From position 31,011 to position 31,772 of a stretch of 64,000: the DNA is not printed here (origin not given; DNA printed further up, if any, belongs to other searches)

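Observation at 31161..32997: SET-domain methyltransferase next to an SPFH/band-7 lipoprotein and a PQ-loop membrane protein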

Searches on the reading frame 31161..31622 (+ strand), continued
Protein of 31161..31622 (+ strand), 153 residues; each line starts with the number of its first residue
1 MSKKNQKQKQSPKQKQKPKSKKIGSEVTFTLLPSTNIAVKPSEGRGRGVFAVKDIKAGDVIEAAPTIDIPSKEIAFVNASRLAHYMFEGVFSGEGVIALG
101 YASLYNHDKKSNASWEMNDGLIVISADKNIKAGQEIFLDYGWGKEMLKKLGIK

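Call 65: find_encoding_contigs(protein=P0024, flank=6000, max_places=2)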
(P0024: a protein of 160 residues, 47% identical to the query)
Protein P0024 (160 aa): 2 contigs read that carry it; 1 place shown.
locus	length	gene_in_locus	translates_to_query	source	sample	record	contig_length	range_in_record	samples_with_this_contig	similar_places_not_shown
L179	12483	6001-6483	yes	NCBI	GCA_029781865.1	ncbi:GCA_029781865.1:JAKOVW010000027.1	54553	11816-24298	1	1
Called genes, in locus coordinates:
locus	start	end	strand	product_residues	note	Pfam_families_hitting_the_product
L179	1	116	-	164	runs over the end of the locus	-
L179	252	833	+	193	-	PF02674:Colicin_V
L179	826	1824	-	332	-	PF01018:GTP1_OBG, PF01926:MMR_HSR1, PF02421:FeoB_N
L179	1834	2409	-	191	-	PF00406:ADK, PF13238:AAA_18 (weak), PF13671:AAA_33 (faint), PF13207:AAA_17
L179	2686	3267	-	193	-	PF00877:NLPC_P60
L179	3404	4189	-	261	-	PF00795:CN_hydrolase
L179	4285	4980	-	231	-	PF01386:Ribosomal_L25p, PF14693:Ribosomal_TL5_C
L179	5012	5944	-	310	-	PF13793:Pribosyltran_N, PF00156:Pribosyltran, PF14572:Pribosyl_synth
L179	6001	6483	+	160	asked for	PF00856:SET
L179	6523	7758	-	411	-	PF01595:CNNM, PF00571:CBS (weak), PF03471:CorC_HlyC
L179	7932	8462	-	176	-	-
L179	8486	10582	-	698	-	PF18911:PKD_4 (faint), PF13585:CHU_C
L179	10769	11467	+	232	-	PF01066:CDP-OH_P_transf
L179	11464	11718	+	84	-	PF02700:PurS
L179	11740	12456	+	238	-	PF00590:TP_methylase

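Call 68: find_homologous_proteins(query=A3, max_evalue=1e-10)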
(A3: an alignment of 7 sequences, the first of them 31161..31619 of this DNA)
Query A3 (7 sequences) (153 aa, profile of the alignment): 4426 proteins with E <= 1e-10 among 8000 candidates; the best 120 are listed.
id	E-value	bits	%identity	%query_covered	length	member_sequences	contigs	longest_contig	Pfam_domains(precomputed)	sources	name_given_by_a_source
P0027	1.3e-55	205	50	92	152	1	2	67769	PF00856.34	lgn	-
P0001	3.1e-54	200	100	100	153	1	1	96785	PF00856.34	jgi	-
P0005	5.9e-54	199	41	90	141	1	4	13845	PF00856.34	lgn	-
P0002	1.6e-52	195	50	80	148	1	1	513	PF00856.34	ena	-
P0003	2.4e-52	194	46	75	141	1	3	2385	PF00856.34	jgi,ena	-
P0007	2.3e-51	191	38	78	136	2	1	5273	PF00856.34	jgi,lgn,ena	-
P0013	1.7e-50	188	40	63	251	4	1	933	PF00856.34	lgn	-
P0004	4.0e-50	187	44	80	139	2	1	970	PF00856.34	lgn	-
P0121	4.0e-50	187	33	88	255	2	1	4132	PF00856.34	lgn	-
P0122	1.3e-49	185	38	68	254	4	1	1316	PF08666.18,PF00856.34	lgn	-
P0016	4.5e-43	164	35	71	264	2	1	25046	PF00856.34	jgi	jgi:hypothetical protein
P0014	1.4e-42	163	33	69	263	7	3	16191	PF00856.34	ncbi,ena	-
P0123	3.1e-42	162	49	77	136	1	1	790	PF00856.34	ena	-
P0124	3.9e-41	158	44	77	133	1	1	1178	PF00856.34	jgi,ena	-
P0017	1.1e-40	157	32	71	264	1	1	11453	PF08666.18,PF00856.34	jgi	jgi:hypothetical protein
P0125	2.6e-40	155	45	75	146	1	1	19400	PF00856.34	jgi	jgi:SET domain-containing protein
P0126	6.6e-40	154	35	69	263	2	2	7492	PF00856.34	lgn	-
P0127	1.3e-39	153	41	80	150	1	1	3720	PF00856.34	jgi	jgi:SET domain-containing protein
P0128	2.7e-39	152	46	80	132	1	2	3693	PF00856.34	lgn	-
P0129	9.2e-39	150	36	72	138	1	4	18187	PF00856.34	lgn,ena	-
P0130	2.8e-38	149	46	69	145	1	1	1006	PF00856.34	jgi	-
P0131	6.5e-38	147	44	72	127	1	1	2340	PF00856.34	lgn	-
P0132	8.9e-38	147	38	80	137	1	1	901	PF00856.34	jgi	jgi:SET domain-containing protein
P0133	5.6e-37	144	38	72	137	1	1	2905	PF00856.34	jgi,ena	jgi:SET domain-containing protein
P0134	7.1e-37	144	45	72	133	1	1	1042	PF00856.34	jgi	jgi:SET domain-containing protein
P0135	1.6e-36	143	44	76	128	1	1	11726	PF00856.34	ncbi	-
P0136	2.1e-36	143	40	76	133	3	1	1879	PF00856.34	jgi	-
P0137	2.2e-36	143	49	71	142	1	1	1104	PF00856.34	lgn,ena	-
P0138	2.8e-36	142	47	66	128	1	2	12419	PF00856.34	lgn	-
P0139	3.3e-36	142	50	78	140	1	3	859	PF00856.34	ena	-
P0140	3.8e-36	142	40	75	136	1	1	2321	PF00856.34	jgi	-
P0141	4.1e-36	142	46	75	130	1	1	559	PF00856.34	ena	-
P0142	2.7e-35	139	40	95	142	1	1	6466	PF00856.34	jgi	jgi:hypothetical protein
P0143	3.5e-35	139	51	78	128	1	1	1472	PF00856.34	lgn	-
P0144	9.7e-35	137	44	76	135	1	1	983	PF00856.34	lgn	-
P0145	1.2e-34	137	43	70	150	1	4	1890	PF00856.34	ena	-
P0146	4.2e-34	135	43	71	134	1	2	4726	PF00856.34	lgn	-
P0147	4.3e-34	135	41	89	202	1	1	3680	PF00856.34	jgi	jgi:SET domain-containing protein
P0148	9.0e-34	134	41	77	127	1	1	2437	PF00856.34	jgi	jgi:SET domain-containing protein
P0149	2.5e-33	133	38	71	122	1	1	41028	PF00856.34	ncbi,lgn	ncbi:MAG: SET domain-containing protein [Candidatus Magasanikbacteria bacterium]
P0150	2.6e-33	133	43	78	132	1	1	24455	PF00856.34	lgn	-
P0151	2.8e-33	133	41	71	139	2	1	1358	PF00856.34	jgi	jgi:SET domain-containing protein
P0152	3.8e-33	132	43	71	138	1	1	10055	PF00856.34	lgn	-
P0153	6.4e-33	131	36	77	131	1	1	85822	PF00856.34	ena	-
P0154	7.1e-33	131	44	71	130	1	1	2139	PF00856.34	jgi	-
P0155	8.0e-33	131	43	69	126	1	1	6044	PF00856.34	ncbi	ncbi:MAG: SET domain-containing protein [archaeon]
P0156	1.8e-32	130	38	71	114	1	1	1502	PF00856.34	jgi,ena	-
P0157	2.1e-32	130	40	75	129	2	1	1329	PF00856.34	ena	-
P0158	2.4e-32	129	43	80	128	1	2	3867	PF00856.34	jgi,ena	jgi:SET domain-containing protein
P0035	2.5e-32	129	44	71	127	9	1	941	PF00856.34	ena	-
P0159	2.6e-32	129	44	69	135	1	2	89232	PF00856.34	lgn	-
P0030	3.4e-32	129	45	71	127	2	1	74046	PF00856.34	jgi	jgi:SET domain-containing protein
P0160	7.9e-32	128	43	80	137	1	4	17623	PF00856.34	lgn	-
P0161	8.1e-32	128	40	68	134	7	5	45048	PF00856.34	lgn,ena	-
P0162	1.0e-31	127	42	69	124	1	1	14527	PF00856.34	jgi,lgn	jgi:SET domain-containing protein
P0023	1.0e-31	127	44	73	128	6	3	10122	PF00856.34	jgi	jgi:SET domain-containing protein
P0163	1.2e-31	127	43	69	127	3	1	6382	PF00856.34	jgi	jgi:SET domain-containing protein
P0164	1.5e-31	127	38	76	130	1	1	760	PF00856.34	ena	-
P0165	1.9e-31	127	43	69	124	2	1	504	PF00856.34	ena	-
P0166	2.2e-31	126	41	71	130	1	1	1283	PF00856.34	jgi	jgi:SET domain-containing protein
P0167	2.3e-31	126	41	71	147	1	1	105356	PF00856.34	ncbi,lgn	-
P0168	3.0e-31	126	40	69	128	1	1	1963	PF00856.34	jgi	jgi:SET domain-containing protein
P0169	3.8e-31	126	38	76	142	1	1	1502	PF00856.34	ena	-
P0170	4.0e-31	125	38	76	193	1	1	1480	PF00856.34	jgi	jgi:hypothetical protein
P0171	4.0e-31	125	41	80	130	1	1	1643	PF00856.34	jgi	jgi:SET domain-containing protein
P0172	4.3e-31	125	38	72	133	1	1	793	PF00856.34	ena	-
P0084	4.9e-31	125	43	73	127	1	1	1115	PF00856.34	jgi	jgi:SET domain-containing protein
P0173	6.1e-31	125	38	73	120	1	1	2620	PF00856.34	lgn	-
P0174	7.0e-31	125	43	70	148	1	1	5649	PF00856.34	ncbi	-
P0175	7.2e-31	125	44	71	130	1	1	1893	PF00856.34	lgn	-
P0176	7.9e-31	125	41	71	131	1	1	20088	PF00856.34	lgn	-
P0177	7.9e-31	125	37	69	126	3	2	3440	PF00856.34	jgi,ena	-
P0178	8.0e-31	125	44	69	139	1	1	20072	PF00856.34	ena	-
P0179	8.5e-31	124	38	70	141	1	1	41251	PF00856.34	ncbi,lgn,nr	ncbi:MAG: SET domain-containing protein-lysine N-methyltransferase [Helicobacteraceae bacterium]|nr:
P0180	1.1e-30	124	39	70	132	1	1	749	PF00856.34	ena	-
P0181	1.1e-30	124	40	69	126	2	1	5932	PF00856.34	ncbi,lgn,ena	-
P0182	1.2e-30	124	43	71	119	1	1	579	PF00856.34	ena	-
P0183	1.2e-30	124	42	69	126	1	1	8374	PF00856.34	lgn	-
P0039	1.4e-30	124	44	69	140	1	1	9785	PF00856.34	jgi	-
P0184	1.7e-30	123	42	77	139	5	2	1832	PF00856.34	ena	-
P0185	1.8e-30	123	37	68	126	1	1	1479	PF00856.34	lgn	-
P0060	1.8e-30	123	42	73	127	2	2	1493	PF00856.34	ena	-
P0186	2.2e-30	123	39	72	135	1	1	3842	PF00856.34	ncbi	-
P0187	2.5e-30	123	38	73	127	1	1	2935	PF00856.34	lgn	-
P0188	2.6e-30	123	43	69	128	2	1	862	PF00856.34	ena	-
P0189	2.8e-30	123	43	71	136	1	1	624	PF00856.34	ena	-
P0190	2.8e-30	123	43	69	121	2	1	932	PF00856.34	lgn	-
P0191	2.9e-30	123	38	71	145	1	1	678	PF00856.34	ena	-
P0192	3.4e-30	122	38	69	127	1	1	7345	PF00856.34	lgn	-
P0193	3.4e-30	122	37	71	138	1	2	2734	PF00856.34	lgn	-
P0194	3.5e-30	122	40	71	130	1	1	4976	PF00856.34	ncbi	-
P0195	3.6e-30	122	38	73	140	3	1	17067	PF00856.34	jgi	jgi:SET domain-containing protein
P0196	3.8e-30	122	43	69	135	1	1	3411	PF00856.34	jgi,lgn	jgi:SET domain-containing protein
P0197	3.8e-30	122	41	62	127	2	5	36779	PF00856.34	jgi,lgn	jgi:SET domain-containing protein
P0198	3.9e-30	122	42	69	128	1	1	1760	PF00856.34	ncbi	-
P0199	4.1e-30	122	43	72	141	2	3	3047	PF00856.34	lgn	-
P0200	4.3e-30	122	43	63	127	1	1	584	PF00856.34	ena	-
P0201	4.7e-30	122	44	56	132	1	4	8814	PF00856.34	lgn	-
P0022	4.7e-30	122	41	68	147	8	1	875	PF00856.34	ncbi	-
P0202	5.0e-30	122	36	76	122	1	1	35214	PF00856.34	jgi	jgi:SET domain-containing protein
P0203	5.0e-30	122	39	78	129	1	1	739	PF00856.34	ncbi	-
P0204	5.0e-30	122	39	70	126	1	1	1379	PF00856.34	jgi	-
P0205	5.6e-30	122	40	73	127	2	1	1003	PF00856.34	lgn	-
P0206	6.0e-30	122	38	71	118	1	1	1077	PF00856.34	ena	-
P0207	6.3e-30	122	41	71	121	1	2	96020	PF00856.34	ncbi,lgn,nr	ncbi:SET domain-containing protein-lysine N-methyltransferase [Candidatus Daviesbacteria bacterium]|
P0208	6.4e-30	122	38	67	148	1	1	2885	PF00856.34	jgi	jgi:SET domain-containing protein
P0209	6.5e-30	122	43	69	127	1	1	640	PF00856.34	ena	-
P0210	8.1e-30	121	42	73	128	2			PF00856.34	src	-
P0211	8.9e-30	121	39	71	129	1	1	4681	PF00856.34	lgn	-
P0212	9.0e-30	121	39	80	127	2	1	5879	PF00856.34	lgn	-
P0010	9.0e-30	121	45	70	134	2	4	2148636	PF00856.34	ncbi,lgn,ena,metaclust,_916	metaclust:\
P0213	9.4e-30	121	41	71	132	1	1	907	PF00856.34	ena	-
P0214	9.6e-30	121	47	68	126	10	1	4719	PF00856.34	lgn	-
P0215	9.7e-30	121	42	69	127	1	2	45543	PF00856.34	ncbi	-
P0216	1.0e-29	121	40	70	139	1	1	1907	PF00856.34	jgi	jgi:SET domain-containing protein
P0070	1.1e-29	121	40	73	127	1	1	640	PF00856.34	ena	-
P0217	1.1e-29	121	39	69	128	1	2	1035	PF00856.34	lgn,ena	-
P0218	1.2e-29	121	42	71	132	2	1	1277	PF00856.34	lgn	-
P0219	1.2e-29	121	40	71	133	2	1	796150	PF00856.34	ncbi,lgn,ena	-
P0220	1.3e-29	121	42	76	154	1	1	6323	PF00856.34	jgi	jgi:SET domain-containing protein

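Call 70: find_encoding_contigs(protein=P0125, flank=8000, max_places=1)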
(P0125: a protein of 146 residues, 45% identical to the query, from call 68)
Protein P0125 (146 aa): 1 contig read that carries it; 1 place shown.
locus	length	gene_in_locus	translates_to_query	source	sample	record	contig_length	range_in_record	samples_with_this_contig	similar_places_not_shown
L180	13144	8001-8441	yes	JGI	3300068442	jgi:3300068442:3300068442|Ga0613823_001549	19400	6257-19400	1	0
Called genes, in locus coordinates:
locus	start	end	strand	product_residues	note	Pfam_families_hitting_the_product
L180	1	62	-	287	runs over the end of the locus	-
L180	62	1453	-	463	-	PF00583:Acetyltransf_1 (weak), PF13673:Acetyltransf_10 (faint), PF13508:Acetyltransf_7 (weak), PF14542:Acetyltransf_CG (faint), PF08445:FR47 (faint), PF13527:Acetyltransf_9 (faint), PF00583:Acetyltransf_1, PF13508:Acetyltransf_7 (weak), +1 more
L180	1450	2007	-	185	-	-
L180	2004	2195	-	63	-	-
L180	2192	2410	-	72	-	-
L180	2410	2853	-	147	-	-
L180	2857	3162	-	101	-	-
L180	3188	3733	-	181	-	-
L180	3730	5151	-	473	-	-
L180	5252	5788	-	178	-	-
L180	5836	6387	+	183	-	-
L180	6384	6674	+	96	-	-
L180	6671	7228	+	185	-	-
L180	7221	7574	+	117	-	-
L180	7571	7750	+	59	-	-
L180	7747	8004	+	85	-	-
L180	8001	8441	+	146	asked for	PF00856:SET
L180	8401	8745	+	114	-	-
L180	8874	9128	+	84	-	-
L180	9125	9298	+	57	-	-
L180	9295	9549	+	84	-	-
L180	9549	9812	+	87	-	-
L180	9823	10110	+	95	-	-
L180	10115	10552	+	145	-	-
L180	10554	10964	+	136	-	-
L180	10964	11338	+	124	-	-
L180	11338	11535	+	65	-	-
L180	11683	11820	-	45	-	-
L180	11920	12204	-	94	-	PF14354:Lar_restr_allev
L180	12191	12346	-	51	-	-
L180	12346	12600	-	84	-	-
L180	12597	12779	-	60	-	-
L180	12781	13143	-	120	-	?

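Call 71: find_encoding_contigs(protein=P0159, flank=8000, max_places=1)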
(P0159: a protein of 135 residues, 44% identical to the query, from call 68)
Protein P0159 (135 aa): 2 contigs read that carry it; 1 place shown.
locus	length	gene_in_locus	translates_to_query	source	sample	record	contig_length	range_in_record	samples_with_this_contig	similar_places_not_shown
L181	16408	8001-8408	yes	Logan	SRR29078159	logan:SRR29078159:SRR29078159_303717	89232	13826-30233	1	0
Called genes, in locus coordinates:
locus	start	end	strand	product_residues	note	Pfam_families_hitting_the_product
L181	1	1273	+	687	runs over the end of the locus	PF03796:DnaB_C, PF06745:ATPase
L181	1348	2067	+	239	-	-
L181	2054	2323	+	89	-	-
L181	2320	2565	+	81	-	-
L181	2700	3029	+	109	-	-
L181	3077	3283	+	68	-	-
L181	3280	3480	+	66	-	-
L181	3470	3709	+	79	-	-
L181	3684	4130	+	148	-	-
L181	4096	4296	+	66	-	-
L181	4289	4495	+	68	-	-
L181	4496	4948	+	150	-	-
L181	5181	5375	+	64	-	-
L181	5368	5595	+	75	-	-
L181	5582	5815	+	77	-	-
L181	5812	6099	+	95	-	-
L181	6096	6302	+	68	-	-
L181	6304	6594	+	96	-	-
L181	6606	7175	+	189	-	PF00929:RNase_T, PF16473:Rv2179c-like (weak)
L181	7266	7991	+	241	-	PF00574:CLP_protease, PF01972:SDH_protease (weak)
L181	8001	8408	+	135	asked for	PF00856:SET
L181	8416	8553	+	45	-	-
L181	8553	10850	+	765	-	PF01612:DNA_pol_A_exo1, PF00476:DNA_pol_A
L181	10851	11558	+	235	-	-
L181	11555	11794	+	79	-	-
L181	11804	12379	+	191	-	-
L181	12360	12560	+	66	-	-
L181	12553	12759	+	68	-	-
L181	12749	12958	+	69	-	-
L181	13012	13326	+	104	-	-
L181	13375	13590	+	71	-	-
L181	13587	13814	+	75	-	-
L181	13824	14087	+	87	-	PF04193:PQ-loop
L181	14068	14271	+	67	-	-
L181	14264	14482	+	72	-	-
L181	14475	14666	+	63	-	-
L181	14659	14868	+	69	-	-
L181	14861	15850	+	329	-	PF00154:RecA_N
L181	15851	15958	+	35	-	-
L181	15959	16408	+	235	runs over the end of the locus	PF00692:dUTPase (weak)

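Call 72: find_encoding_contigs(protein=P0153, flank=8000, max_places=1)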
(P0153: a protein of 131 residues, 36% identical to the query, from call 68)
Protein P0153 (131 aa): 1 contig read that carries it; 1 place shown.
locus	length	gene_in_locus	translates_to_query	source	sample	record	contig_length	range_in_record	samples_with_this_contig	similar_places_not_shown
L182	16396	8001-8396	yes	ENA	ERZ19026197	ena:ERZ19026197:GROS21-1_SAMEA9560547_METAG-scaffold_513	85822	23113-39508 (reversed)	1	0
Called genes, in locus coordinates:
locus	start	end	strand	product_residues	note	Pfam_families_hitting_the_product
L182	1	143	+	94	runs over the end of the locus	PF02597:ThiS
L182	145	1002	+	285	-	PF05690:ThiG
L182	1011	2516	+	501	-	PF08543:Phos_pyr_kin, PF00294:PfkB (weak), PF02581:TMP-TENI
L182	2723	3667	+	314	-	PF00072:Response_reg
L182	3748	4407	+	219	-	-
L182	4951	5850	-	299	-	-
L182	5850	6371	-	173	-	-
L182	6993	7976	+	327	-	PF02628:COX15-CtaA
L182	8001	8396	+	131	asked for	PF00856:SET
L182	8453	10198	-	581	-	-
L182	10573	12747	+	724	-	PF00112:Peptidase_C1 (weak)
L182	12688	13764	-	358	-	PF10604:Polyketide_cyc2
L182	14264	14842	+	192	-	-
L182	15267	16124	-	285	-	PF11218:DUF3011 (weak)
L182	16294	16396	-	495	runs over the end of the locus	PF14691:Fer4_20, PF00070:Pyr_redox (faint), PF00890:FAD_binding_2 (weak), PF01494:FAD_binding_3 (weak), PF07992:Pyr_redox_2, PF12831:FAD_oxidored (weak), PF13450:NAD_binding_8, PF01593:Amino_oxidase (weak), +1 more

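Call 73: find_encoding_contigs(protein=P0129, flank=8000, max_places=1)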
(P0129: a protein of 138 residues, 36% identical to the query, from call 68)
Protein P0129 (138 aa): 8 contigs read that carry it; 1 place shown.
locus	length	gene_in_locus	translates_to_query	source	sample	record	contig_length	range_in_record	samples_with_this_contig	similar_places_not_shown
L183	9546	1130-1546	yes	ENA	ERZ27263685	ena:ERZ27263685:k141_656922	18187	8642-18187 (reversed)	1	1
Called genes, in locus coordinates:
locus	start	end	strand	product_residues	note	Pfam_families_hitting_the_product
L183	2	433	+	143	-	?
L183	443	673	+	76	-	-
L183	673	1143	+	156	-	-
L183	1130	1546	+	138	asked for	PF00856:SET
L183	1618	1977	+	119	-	-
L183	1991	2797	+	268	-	PF00303:Thymidylat_synt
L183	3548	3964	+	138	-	-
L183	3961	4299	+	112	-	-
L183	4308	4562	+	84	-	-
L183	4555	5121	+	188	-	-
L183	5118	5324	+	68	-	-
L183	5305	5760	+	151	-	PF00383:dCMP_cyt_deam_1, PF14437:MafB19-deam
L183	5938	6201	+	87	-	-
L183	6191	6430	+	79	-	-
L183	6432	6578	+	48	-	-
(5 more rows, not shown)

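Call 89: search_protein_families(library=padloc, proteins=[window:31161-31622:+], max_evalue=0.01)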
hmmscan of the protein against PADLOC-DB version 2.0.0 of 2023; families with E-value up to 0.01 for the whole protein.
window:31161-31622:+ (153 aa): 0 families

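Call 91: get_annotated_region(hit=H1, flank=10000)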
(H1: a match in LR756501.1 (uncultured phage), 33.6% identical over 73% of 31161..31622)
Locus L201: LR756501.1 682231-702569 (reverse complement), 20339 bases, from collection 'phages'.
description: uncultured phage genome assembly, chromosome: 1.
organism: uncultured phage (NCBI taxid 278008)
taxonomy: Viruses; environmental samples
host: -; source: metagenomic; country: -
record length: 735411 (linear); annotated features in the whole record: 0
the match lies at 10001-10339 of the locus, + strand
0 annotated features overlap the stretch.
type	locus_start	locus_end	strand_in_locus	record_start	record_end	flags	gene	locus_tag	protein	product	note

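Call 95: search_protein_families(library=pfam, proteins=[L093:9778-10053:+], max_evalue=0.01)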
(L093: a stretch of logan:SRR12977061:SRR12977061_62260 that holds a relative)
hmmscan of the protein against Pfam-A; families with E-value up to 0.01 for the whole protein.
L093:9778-10053:+ (91 aa): 0 families

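Call 96: search_protein_representatives(alignment_id=A3)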
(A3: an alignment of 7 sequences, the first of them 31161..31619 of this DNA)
Query: 7 sequences, 138 profile positions. Proteins with E-value up to 0.001 (for the whole library): 8975; up to 1e-10: 3422; up to 1e-30: 65. The best 150 are listed.
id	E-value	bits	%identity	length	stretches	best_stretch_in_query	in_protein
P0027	4.3e-56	204.7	-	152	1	2-137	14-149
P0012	1.8e-55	202.7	-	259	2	11-125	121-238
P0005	1.9e-54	199.4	-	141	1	1-137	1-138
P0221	7.7e-54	197.4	-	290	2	11-127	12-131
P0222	2.0e-53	196.1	-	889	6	19-125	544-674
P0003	7.8e-53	194.2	-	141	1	2-136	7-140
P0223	3.8e-52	192.0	-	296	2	12-131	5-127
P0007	7.2e-52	191.0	-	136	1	1-137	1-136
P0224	2.6e-50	186.0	-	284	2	15-126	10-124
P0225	4.0e-45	169.2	-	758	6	19-101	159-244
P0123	9.7e-43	161.5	-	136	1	8-137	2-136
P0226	1.0e-41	158.2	-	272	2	15-129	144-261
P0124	1.2e-41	157.9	-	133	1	14-132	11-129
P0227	3.1e-41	156.6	-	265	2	21-130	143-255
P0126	2.1e-40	153.9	-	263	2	12-125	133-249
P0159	8.4e-33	129.3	-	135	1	19-131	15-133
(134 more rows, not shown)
